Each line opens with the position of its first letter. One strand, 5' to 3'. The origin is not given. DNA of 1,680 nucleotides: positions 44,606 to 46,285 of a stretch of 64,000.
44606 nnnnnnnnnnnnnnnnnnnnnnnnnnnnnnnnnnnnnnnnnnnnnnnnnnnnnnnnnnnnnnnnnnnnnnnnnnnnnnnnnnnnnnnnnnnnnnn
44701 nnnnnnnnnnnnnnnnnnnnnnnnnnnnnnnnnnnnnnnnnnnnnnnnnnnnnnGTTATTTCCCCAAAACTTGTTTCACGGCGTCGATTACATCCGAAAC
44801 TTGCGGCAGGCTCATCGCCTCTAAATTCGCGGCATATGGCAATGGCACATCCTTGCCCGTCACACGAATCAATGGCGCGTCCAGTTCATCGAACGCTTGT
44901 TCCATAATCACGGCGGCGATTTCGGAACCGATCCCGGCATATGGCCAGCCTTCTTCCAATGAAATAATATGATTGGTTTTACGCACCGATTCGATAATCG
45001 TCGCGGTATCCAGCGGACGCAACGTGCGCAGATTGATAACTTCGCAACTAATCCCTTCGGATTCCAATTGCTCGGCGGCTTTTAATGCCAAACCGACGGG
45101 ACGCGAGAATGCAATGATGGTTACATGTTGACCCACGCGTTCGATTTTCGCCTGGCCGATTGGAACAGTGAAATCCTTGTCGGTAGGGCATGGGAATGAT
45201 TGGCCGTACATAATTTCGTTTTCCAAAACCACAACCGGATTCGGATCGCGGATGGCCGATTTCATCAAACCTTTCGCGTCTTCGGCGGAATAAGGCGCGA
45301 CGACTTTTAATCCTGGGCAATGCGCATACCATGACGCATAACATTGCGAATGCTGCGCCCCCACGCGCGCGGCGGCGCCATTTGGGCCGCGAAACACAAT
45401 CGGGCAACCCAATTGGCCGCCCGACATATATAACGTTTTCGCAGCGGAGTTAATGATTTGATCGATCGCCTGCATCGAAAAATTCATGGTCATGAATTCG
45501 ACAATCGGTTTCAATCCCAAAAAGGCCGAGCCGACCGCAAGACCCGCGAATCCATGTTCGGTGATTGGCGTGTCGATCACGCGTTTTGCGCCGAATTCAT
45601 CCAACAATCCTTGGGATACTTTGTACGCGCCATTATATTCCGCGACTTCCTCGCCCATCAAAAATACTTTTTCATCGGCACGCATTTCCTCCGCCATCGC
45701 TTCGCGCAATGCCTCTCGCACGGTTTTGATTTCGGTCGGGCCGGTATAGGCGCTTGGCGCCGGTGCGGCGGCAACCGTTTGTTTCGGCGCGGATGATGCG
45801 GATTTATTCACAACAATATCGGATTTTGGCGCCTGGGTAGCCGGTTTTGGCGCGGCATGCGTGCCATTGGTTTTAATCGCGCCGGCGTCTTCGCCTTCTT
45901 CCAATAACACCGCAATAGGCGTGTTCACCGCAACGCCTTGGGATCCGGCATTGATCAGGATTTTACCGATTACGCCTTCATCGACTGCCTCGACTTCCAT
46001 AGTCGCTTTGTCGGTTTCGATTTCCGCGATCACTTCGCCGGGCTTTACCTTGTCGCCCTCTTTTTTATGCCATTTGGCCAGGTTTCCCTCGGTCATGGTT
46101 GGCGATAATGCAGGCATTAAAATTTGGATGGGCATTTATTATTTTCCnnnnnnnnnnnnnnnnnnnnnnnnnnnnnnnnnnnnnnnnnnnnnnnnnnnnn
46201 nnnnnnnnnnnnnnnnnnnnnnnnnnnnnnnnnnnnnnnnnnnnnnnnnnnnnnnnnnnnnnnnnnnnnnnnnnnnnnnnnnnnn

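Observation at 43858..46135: PDH E2 (PdhC) starts directly at the subunit-binding domain and lacks any lipoyl domain, while E1-beta carries one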

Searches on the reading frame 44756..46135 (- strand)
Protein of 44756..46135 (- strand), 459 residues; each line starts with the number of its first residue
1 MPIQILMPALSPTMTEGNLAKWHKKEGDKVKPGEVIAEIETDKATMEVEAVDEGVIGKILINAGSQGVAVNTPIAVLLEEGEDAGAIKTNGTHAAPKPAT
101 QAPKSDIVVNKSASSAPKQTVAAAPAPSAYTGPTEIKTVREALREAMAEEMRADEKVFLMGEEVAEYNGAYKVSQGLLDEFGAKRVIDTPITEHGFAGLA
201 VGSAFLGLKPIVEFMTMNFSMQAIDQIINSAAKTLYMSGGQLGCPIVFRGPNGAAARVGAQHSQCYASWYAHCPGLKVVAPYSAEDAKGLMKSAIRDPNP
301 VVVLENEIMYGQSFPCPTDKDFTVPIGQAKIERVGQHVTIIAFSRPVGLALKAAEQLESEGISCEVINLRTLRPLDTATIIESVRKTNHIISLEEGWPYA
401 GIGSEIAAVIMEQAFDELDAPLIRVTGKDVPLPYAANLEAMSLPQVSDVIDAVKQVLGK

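Call 3: search_protein_families(library=pfam, proteins=[window:44756-46135:-])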
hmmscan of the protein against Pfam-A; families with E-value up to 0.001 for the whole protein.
window:44756-46135:- (459 aa): 3 families
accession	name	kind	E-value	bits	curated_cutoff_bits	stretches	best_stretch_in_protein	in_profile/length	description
PF02779.29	Transket_pyr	-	2.1e-45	154.9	27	1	138-310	4-172/174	Transketolase, pyrimidine binding domain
PF02780.25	Transketolase_C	-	1.8e-40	138.1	25.9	1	327-449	1-124/124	Transketolase, C-terminal domain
PF00364.28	Biotin_lipoyl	-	2.8e-19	69.1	22.1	1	4-77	2-73/73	Biotin-requiring enzyme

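Call 34: search_protein_families(library=ncbifam, proteins=[window:44756-46135:-])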
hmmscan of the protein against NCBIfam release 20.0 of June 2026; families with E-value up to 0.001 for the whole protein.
window:44756-46135:- (459 aa): 19 families
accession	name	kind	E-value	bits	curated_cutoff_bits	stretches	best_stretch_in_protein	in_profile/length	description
NF008854.0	PRK11892.1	equivalog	8.6e-237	786.3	454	1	1-457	1-462/464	pyruvate dehydrogenase complex E1 component subunit beta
NF006667.0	PRK09212.1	subfamily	2.5e-172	572.2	321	1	138-457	5-323/327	pyruvate dehydrogenase complex E1 component subunit beta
TIGR01349.1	PDHac_trf_mito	equivalog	4.1e-39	134.9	445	1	5-130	2-131/437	pyruvate dehydrogenase complex dihydrolipoamide acetyltransferase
NF004559.0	PRK05899.2-5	equivalog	5.2e-22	77.8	488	1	110-426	290-592/627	transketolase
TIGR00204.1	dxs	equivalog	1.1e-21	77.1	465.95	1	175-415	344-574/616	1-deoxy-D-xylulose-5-phosphate synthase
NF011457.0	PRK14875.1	equivalog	8.8e-20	71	307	1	4-118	5-114/372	acetoin dehydrogenase dihydrolipoyllysine-residue acetyltransferase subunit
TIGR01347.1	sucB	equivalog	4.1e-19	69.1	378.65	1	3-130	1-131/404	dihydrolipoyllysine-residue succinyltransferase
NF004309.0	PRK05704.1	equivalog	5e-18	65.6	449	1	3-129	3-121/408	2-oxoglutarate dehydrogenase complex dihydrolipoyllysine-residue succinyltransferase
NF003933.0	PRK05444.2-2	equivalog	2.5e-14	52.7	395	1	175-415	324-562/606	1-deoxy-D-xylulose-5-phosphate synthase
NF008968.0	PRK12315.1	subfamily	2.9e-14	52.2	510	1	135-410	277-537/582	1-deoxy-D-xylulose-5-phosphate synthase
TIGR02927.1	SucB_Actino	equivalog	8.7e-13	47.9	423.45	1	1-128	1-124/579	2-oxoglutarate dehydrogenase, E2 component, dihydrolipoamide succinyltransferase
NF008814.0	PRK11854.1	equivalog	5.3e-11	41.7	722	1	1-102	1-91/637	pyruvate dehydrogenase complex dihydrolipoyllysine-residue acetyltransferase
NF004556.0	PRK05899.2-2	equivalog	4.9e-10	38.3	575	1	319-415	503-598/639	transketolase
TIGR01348.1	PDHac_trf_long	equivalog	9.2e-09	34.4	552.1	1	23-137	175-284/587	dihydrolipoyllysine-residue acetyltransferase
NF041170.1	Oxoac_fdxalpha_Archa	equivalog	2e-05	23.1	800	1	331-429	512-609/636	2-oxoacid:ferredoxin oxidoreductase subunit alpha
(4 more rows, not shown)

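Call 50: find_homologous_proteins(query=window:44756-46135:-, max_evalue=1e-30)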
Query window:44756-46135:- (459 aa): 8000 proteins with E <= 1e-30 among 8000 candidates; the best 120 are listed.
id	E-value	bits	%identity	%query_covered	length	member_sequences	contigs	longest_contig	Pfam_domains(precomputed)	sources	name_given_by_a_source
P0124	0.0e+0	1009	100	100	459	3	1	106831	PF00364.29,PF25997.1,PF02780.26,PF02779.30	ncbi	-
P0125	7.1e-259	877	85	100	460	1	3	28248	PF00364.29,PF25997.1,PF02780.26,PF02779.30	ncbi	-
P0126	3.1e-250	848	83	100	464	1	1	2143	PF00364.29,PF25997.1,PF02780.26,PF02779.30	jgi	-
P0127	9.7e-249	843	82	100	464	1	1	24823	PF00364.29,PF25997.1,PF02780.26,PF02779.30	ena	-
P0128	7.9e-245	830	83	100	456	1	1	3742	PF00364.29,PF25917.1,PF25997.1,PF02780.26,PF02779.30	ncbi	-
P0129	1.0e-243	827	83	100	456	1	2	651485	PF00364.29,PF25917.1,PF25997.1,PF02780.26,PF02779.30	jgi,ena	jgi:pyruvate dehydrogenase E1 component beta subunit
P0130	7.3e-238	808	80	100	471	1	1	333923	PF00364.29,PF25997.1,PF02780.26,PF02779.30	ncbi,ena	-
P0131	9.9e-238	807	80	100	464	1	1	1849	PF00364.29,PF25997.1,PF02780.26,PF02779.30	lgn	-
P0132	1.1e-233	794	80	100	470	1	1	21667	PF00364.29,PF25917.1,PF25997.1,PF02780.26,PF02779.30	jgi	jgi:pyruvate dehydrogenase E1 component beta subunit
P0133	2.4e-232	789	77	100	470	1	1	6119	PF00364.29,PF25997.1,PF02780.26,PF02779.30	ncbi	-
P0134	5.9e-225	765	77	100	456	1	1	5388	PF00364.29,PF25997.1,PF02780.26,PF02779.30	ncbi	ncbi:MAG: pyruvate dehydrogenase complex E1 component subunit beta, partial [Dongiaceae bacterium]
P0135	5.9e-225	765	77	100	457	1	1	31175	PF00364.29,PF25997.1,PF02780.26,PF02779.30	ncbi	ncbi:MAG: pyruvate dehydrogenase complex E1 component subunit beta [Dongiaceae bacterium]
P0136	6.0e-225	765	76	100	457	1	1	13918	PF00364.29,PF25997.1,PF02780.26,PF02779.30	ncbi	ncbi:MAG: pyruvate dehydrogenase complex E1 component subunit beta [Dongiaceae bacterium]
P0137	2.3e-214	730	73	99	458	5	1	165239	PF00364.29,PF25997.1,PF02780.26,PF02779.30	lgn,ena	-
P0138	6.9e-214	729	72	99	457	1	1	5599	PF25984.1,PF00364.29,PF25997.1,PF02780.26,PF02779.30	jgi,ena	-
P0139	7.6e-214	728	73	99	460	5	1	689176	PF00364.29,PF25997.1,PF02780.26,PF02779.30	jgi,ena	-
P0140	7.8e-214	728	72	99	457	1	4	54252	PF25984.1,PF00364.29,PF25997.1,PF02780.26,PF02779.30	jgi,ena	-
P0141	1.4e-213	728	73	99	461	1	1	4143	PF00364.29,PF25997.1,PF02780.26,PF02779.30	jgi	jgi:pyruvate dehydrogenase E1 component beta subunit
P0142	2.2e-213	727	73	99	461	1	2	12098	PF00364.29,PF25997.1,PF02780.26,PF02779.30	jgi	jgi:pyruvate dehydrogenase E1 component beta subunit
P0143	2.7e-213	727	72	99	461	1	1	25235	PF00364.29,PF25997.1,PF02780.26,PF02779.30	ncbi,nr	ncbi:MAG: pyruvate dehydrogenase complex E1 component subunit beta [Alphaproteobacteria bacterium]|n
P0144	3.2e-213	726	72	100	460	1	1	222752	PF00364.29,PF17147.10,PF25997.1,PF02780.26,PF02779.30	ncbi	-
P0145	3.2e-213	726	73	99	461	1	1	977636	PF00364.29,PF25997.1,PF02780.26,PF02779.30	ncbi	ncbi:MAG: pyruvate dehydrogenase complex E1 component subunit beta [Alphaproteobacteria bacterium]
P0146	4.7e-213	726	72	100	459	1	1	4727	PF00364.29,PF25917.1,PF25997.1,PF02780.26,PF02779.30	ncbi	-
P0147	1.1e-212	725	72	99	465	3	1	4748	PF00364.29,PF25997.1,PF02780.26,PF02779.30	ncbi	-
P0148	1.5e-212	724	72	99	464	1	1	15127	PF00364.29,PF25997.1,PF02780.26,PF02779.30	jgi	jgi:pyruvate dehydrogenase E1 component beta subunit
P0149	6.8e-212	722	72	99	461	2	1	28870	PF00364.29,PF25997.1,PF02780.26,PF02779.30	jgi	jgi:pyruvate dehydrogenase E1 component beta subunit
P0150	7.3e-212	722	70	99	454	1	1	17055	PF00364.29,PF25997.1,PF02780.26,PF02779.30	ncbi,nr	ncbi:MAG: pyruvate dehydrogenase complex E1 component subunit beta [Alphaproteobacteria bacterium]|n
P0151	1.3e-211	721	74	99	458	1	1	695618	PF00364.29,PF25997.1,PF02780.26,PF02779.30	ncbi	ncbi:MAG: pyruvate dehydrogenase complex E1 component subunit beta [Alphaproteobacteria bacterium]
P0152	1.6e-211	721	71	99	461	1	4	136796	PF00364.29,PF25997.1,PF02780.26,PF02779.30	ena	-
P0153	1.7e-211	721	74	99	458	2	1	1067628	PF00364.29,PF25997.1,PF02780.26,PF02779.30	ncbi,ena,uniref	ncbi:pyruvate dehydrogenase complex E1 component subunit beta [Pacificispira sp.]|uniref:pyruvate de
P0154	2.3e-211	720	73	99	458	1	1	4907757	PF00364.29,PF25997.1,PF02780.26,PF02779.30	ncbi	-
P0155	2.7e-211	720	74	99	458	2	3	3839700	PF00364.29,PF25997.1,PF02780.26,PF02779.30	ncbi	-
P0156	3.2e-211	720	72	99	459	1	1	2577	PF00364.29,PF25997.1,PF02780.26,PF02779.30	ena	-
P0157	3.7e-211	720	72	99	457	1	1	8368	PF00364.29,PF25997.1,PF02780.26,PF02779.30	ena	-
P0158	4.2e-211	719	73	99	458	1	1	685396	PF00364.29,PF25997.1,PF02780.26,PF02779.30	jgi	jgi:pyruvate dehydrogenase E1 component beta subunit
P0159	4.4e-211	719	73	99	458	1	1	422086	PF00364.29,PF25997.1,PF02780.26,PF02779.30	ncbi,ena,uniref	ncbi:pyruvate dehydrogenase complex E1 component subunit beta [Pacificispira sp.]|uniref:pyruvate de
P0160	4.8e-211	719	73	99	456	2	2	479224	PF00364.29,PF25997.1,PF02780.26,PF02779.30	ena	-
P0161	7.2e-211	719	71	100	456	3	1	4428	PF00364.29,PF25997.1,PF02780.26,PF02779.30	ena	-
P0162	9.5e-211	718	73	99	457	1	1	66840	PF00364.29,PF25997.1,PF02780.26,PF02779.30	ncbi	ncbi:MAG: pyruvate dehydrogenase complex E1 component subunit beta [Rhodospirillales bacterium]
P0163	1.1e-210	718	72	99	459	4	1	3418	PF00364.29,PF25997.1,PF02780.26,PF02779.30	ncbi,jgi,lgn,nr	ncbi:MAG TPA: pyruvate dehydrogenase complex E1 component subunit beta [Alphaproteobacteria bacteriu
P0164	1.3e-210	718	72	99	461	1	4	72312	PF00364.29,PF25997.1,PF02780.26,PF02779.30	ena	-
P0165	1.7e-210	717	72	99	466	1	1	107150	PF00364.29,PF25997.1,PF02780.26,PF02779.30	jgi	jgi:pyruvate dehydrogenase E1 component beta subunit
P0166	2.9e-210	717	73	99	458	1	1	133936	PF00364.29,PF25997.1,PF02780.26,PF02779.30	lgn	-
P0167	3.9e-210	716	72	100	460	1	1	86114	PF00364.29,PF25997.1,PF02780.26,PF02779.30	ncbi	-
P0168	4.1e-210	716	70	99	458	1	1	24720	PF25984.1,PF00364.29,PF25917.1,PF25997.1,PF02780.26,PF02779.30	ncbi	-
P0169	5.6e-210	716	71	100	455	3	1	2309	PF00364.29,PF25997.1,PF02780.26,PF02779.30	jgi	-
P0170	5.7e-210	716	71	99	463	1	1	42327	PF00364.29,PF25997.1,PF02780.26,PF02779.30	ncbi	-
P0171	5.9e-210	716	73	100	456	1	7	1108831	PF00364.29,PF25997.1,PF02780.26,PF02779.30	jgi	jgi:pyruvate dehydrogenase E1 component beta subunit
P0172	6.0e-210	716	71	100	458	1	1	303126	PF00364.29,PF25997.1,PF02780.26,PF02779.30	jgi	-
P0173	6.2e-210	715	71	100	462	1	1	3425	PF00364.29,PF25997.1,PF02780.26,PF02779.30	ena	-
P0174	6.3e-210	715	71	100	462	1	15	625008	PF00364.29,PF25997.1,PF02780.26,PF02779.30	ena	-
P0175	7.3e-210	715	72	99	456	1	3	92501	PF00364.29,PF25997.1,PF02780.26,PF02779.30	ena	-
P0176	8.0e-210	715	72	99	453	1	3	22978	PF00364.29,PF25997.1,PF02780.26,PF02779.30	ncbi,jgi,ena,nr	ncbi:MAG TPA: pyruvate dehydrogenase complex E1 component subunit beta [Defluviicoccus sp.]|nr:pyruv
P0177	8.6e-210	715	73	99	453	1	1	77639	PF00364.29,PF25997.1,PF02780.26,PF02779.30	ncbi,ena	-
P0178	1.5e-209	714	71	99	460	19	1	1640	PF25984.1,PF00364.29,PF25917.1,PF25997.1,PF02780.26,PF02779.30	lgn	-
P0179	1.5e-209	714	70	99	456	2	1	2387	PF00364.29,PF25997.1,PF02780.26,PF02779.30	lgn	-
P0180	1.6e-209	714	70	99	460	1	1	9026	PF00364.29,PF25997.1,PF02780.26,PF02779.30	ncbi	-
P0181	1.7e-209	714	71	99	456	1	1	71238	PF00364.29,PF25997.1,PF02780.26,PF02779.30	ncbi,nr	ncbi:MAG: pyruvate dehydrogenase complex E1 component subunit beta [Alphaproteobacteria bacterium]|n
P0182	2.3e-209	714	72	100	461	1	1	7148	PF00364.29,PF25997.1,PF02780.26,PF02779.30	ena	-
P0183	2.4e-209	714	71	100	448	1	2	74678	PF00364.29,PF25997.1,PF02780.26,PF02779.30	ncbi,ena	-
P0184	2.5e-209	714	71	99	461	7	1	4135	PF00364.29,PF25997.1,PF02780.26,PF02779.30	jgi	-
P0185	2.9e-209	713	70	99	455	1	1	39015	PF00364.29,PF25997.1,PF02780.26,PF02779.30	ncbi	ncbi:MAG: pyruvate dehydrogenase complex E1 component subunit beta [Alphaproteobacteria bacterium]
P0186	3.9e-209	713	72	99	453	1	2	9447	PF00364.29,PF25997.1,PF02780.26,PF02779.30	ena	-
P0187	4.2e-209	713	71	99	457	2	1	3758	PF00364.29,PF25997.1,PF02780.26,PF02779.30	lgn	-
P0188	5.1e-209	712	70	99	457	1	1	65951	PF00364.29,PF25997.1,PF02780.26,PF02779.30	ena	-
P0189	5.8e-209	712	71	99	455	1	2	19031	PF00364.29,PF25997.1,PF02780.26,PF02779.30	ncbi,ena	-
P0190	6.3e-209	712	71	99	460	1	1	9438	PF00364.29,PF25997.1,PF02780.26,PF02779.30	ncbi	-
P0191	6.5e-209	712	72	99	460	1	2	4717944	PF00364.29,PF25997.1,PF02780.26,PF02779.30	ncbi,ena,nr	ncbi:MAG: pyruvate dehydrogenase complex E1 component subunit beta [Alphaproteobacteria bacterium]|n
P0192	6.8e-209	712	72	99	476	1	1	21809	PF00364.29,PF25997.1,PF02780.26,PF02779.30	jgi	jgi:pyruvate dehydrogenase E1 component beta subunit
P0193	8.2e-209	712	72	99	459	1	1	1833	PF00364.29,PF02780.26,PF02779.30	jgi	jgi:pyruvate dehydrogenase E1 component beta subunit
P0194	9.0e-209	712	71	100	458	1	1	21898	PF00364.29,PF25997.1,PF02780.26,PF02779.30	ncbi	-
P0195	9.2e-209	712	71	99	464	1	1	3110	PF00364.29,PF25997.1,PF02780.26,PF02779.30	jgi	-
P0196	9.5e-209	712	70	99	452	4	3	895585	PF00364.29,PF25997.1,PF02780.26,PF02779.30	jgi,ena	-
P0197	1.1e-208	711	72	99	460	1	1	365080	PF00364.29,PF25997.1,PF02780.26,PF02779.30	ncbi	-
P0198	1.4e-208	711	72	99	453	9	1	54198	PF00364.29,PF25997.1,PF02780.26,PF02779.30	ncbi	-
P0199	1.4e-208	711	70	100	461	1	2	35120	PF00364.29,PF25997.1,PF02780.26,PF02779.30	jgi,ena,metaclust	metaclust:\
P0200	1.5e-208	711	72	99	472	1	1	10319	PF00364.29,PF02780.26,PF02779.30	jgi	jgi:pyruvate dehydrogenase E1 component beta subunit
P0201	1.5e-208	711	72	99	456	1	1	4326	PF00364.29,PF25997.1,PF02780.26,PF02779.30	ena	-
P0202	1.6e-208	711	71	99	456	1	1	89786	PF00364.29,PF25997.1,PF02780.26,PF02779.30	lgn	-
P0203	1.9e-208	711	71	99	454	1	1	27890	PF00364.29,PF25997.1,PF02780.26,PF02779.30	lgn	-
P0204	1.9e-208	711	71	99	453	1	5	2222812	PF00364.29,PF25997.1,PF02780.26,PF02779.30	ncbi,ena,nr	ncbi:MAG: pyruvate dehydrogenase complex E1 component subunit beta [Rhodospirillales bacterium]|nr:p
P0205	2.0e-208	711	71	99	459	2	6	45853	PF00364.29,PF02780.26,PF02779.30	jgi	jgi:pyruvate dehydrogenase E1 component beta subunit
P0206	2.2e-208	710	71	99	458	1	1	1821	PF00364.29,PF02780.26,PF02779.30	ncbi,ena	-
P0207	2.3e-208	710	71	99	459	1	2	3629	PF00364.29,PF25997.1,PF02780.26,PF02779.30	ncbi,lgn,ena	-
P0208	2.3e-208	710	71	99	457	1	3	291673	PF25984.1,PF00364.29,PF25997.1,PF02780.26,PF02779.30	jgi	-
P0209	2.4e-208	710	69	100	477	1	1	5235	PF00364.29,PF25997.1,PF02780.26,PF02779.30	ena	-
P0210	2.4e-208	710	71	99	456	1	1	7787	PF00364.29,PF25997.1,PF02780.26,PF02779.30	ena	-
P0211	2.5e-208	710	72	99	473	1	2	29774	PF00364.29,PF17147.10,PF25997.1,PF02780.26,PF02779.30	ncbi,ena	-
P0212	2.7e-208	710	69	99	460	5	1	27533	PF00364.29,PF25997.1,PF02780.26,PF02779.30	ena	-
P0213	2.8e-208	710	72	98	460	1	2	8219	PF00364.29,PF25997.1,PF02780.26,PF02779.30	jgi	jgi:pyruvate dehydrogenase E1 component beta subunit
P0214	2.9e-208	710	71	99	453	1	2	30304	PF00364.29,PF25997.1,PF02780.26,PF02779.30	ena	-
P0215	2.9e-208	710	72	99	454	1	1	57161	PF00364.29,PF25997.1,PF02780.26,PF02779.30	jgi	jgi:pyruvate dehydrogenase E1 component beta subunit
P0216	3.0e-208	710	71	99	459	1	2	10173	PF00364.29,PF25997.1,PF02780.26,PF02779.30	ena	-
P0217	3.2e-208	710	71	98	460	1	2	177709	PF00364.29,PF25997.1,PF02780.26,PF02779.30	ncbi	-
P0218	3.2e-208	710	71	100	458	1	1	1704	PF00364.29,PF25997.1,PF02780.26,PF02779.30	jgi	jgi:pyruvate dehydrogenase E1 component beta subunit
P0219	3.4e-208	710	70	100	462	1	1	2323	PF00364.29,PF25997.1,PF02780.26,PF02779.30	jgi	jgi:pyruvate dehydrogenase E1 component beta subunit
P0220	3.9e-208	710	71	99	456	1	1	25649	PF00364.29,PF25997.1,PF02780.26,PF02779.30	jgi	jgi:pyruvate dehydrogenase E1 component beta subunit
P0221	3.9e-208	710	71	99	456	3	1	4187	PF00364.29,PF25997.1,PF02780.26,PF02779.30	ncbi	-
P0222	4.0e-208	710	70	99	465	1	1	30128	PF00364.29,PF25997.1,PF02780.26,PF02779.30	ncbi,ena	-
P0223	4.0e-208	710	71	100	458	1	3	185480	PF00364.29,PF25997.1,PF02780.26,PF02779.30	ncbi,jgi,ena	-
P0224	4.0e-208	710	71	99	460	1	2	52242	PF00364.29,PF25997.1,PF02780.26,PF02779.30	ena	-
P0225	4.2e-208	709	71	99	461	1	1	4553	PF25984.1,PF00364.29,PF25997.1,PF02780.26,PF02779.30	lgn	-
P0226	4.3e-208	709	71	100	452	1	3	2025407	PF00364.29,PF25997.1,PF02780.26,PF02779.30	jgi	jgi:pyruvate dehydrogenase E1 component beta subunit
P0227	5.0e-208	709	70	99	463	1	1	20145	PF00364.29,PF17147.10,PF25997.1,PF02780.26,PF02779.30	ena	-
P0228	5.0e-208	709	71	99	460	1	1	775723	PF00364.29,PF25997.1,PF02780.26,PF02779.30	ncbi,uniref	ncbi:pyruvate dehydrogenase complex E1 component subunit beta [Nisaea sp.]|uniref:pyruvate dehydroge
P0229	5.3e-208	709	71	99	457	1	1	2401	PF00364.29,PF25997.1,PF02780.26,PF02779.30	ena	-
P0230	6.3e-208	709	71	100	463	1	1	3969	PF00364.29,PF25997.1,PF02780.26,PF02779.30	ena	-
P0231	6.3e-208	709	71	99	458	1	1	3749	PF25984.1,PF00364.29,PF25917.1,PF25997.1,PF02780.26,PF02779.30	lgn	-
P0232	6.8e-208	709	71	99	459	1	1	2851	PF00364.29,PF25997.1,PF02780.26,PF02779.30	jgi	jgi:pyruvate dehydrogenase E1 component beta subunit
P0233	7.2e-208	709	70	99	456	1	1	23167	PF00364.29,PF02780.26,PF02779.30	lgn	-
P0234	7.6e-208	709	71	100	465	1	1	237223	PF00364.29,PF25997.1,PF02780.26,PF02779.30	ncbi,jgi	jgi:pyruvate dehydrogenase E1 component beta subunit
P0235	7.8e-208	709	71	99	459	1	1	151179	PF00364.29,PF25997.1,PF02780.26,PF02779.30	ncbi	-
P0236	8.1e-208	709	71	97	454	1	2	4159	PF00364.29,PF25997.1,PF02780.26,PF02779.30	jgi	-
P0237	8.5e-208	708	71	99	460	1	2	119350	PF00364.29,PF25997.1,PF02780.26,PF02779.30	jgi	jgi:Pyruvate/2-oxoglutarate dehydrogenase complex, dehydrogenase (E1) component, eukaryotic type, be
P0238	9.2e-208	708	72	98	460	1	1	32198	PF00364.29,PF25997.1,PF02780.26,PF02779.30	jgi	-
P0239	9.3e-208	708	71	100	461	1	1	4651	PF00364.29,PF25917.1,PF25997.1,PF02780.26,PF02779.30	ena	-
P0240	9.9e-208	708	71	99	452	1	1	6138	PF00364.29,PF25997.1,PF02780.26,PF02779.30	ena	-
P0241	9.9e-208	708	71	99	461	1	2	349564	PF00364.29,PF25997.1,PF02780.26,PF02779.30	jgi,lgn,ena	-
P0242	1.1e-207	708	71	99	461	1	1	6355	PF00364.29,PF17147.10,PF25997.1,PF02780.26,PF02779.30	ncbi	-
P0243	1.3e-207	708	71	99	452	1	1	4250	PF00364.29,PF25997.1,PF02780.26,PF02779.30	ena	-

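Call 59: search_solved_structures(query=window:44756-46135:-, max_evalue=1e-10)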
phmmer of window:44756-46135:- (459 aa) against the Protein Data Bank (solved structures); distinct sequences matched with E-value up to 1e-10: 35.
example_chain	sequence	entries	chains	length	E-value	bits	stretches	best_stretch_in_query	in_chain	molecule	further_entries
1ni4_B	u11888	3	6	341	1.5e-139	468.7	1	138-457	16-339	Pyruvate dehydrogenase E1 component: Beta subunit | Pyruvate dehydrogenase E1 component subunit beta | Pyruvate dehydrogenase E1 component subunit beta, mitocho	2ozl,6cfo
6cer_B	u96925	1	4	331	1.9e-139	468.4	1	138-457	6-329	Pyruvate dehydrogenase E1 component subunit beta, mitochondrial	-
3exe_B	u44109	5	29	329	2.2e-139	468.1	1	138-457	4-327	Pyruvate dehydrogenase E1 component subunit beta, mitochondrial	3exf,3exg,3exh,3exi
1um9_B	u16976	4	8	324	2.9e-72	246.9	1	137-457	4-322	2-oxo acid dehydrogenase beta subunit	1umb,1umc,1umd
3duf_B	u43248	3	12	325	5e-71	242.9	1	138-457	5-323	Pyruvate dehydrogenase E1 component subunit beta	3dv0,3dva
1w85_B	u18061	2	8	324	5e-71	242.9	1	138-457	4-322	PYRUVATE DEHYDROGENASE E1 COMPONENT, BETA SUBUNIT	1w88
1ik6_A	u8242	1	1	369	3e-70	240.3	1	136-457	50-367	pyruvate dehydrogenase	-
1dtw_B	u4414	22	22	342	3.1e-58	200.8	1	124-455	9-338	BRANCHED-CHAIN ALPHA-KETO ACID DEHYDROGENASE BETA SUBUNIT | 2-OXOISOVALERATE DEHYDROGENASE BETA SUBUNIT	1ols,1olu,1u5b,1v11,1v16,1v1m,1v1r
2j9f_B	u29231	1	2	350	3.3e-58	200.7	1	124-455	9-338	2-OXOISOVALERATE DEHYDROGENASE BETA SUBUNIT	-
1olx_B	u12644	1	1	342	6.6e-57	196.4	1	124-455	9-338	2-OXOISOVALERATE DEHYDROGENASE BETA SUBUNIT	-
2bp7_B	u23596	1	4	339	1.8e-55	191.6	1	136-455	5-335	2-OXOISOVALERATE DEHYDROGENASE BETA SUBUNIT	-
1qs0_B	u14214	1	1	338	2e-55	191.5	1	136-455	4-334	2-OXOISOVALERATE DEHYDROGENASE BETA-SUBUNIT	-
9j1w_A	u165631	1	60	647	6.1e-40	140.5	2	5-129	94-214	Acetyltransferase component of pyruvate dehydrogenase complex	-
8piu_B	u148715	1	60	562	1.5e-39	139.2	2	3-135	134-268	Dihydrolipoyllysine-residue acetyltransferase component of pyruvate dehydrogenase complex,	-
8x03_A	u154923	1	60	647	2.2e-39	138.6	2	5-129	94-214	Acetyltransferase component of pyruvate dehydrogenase complex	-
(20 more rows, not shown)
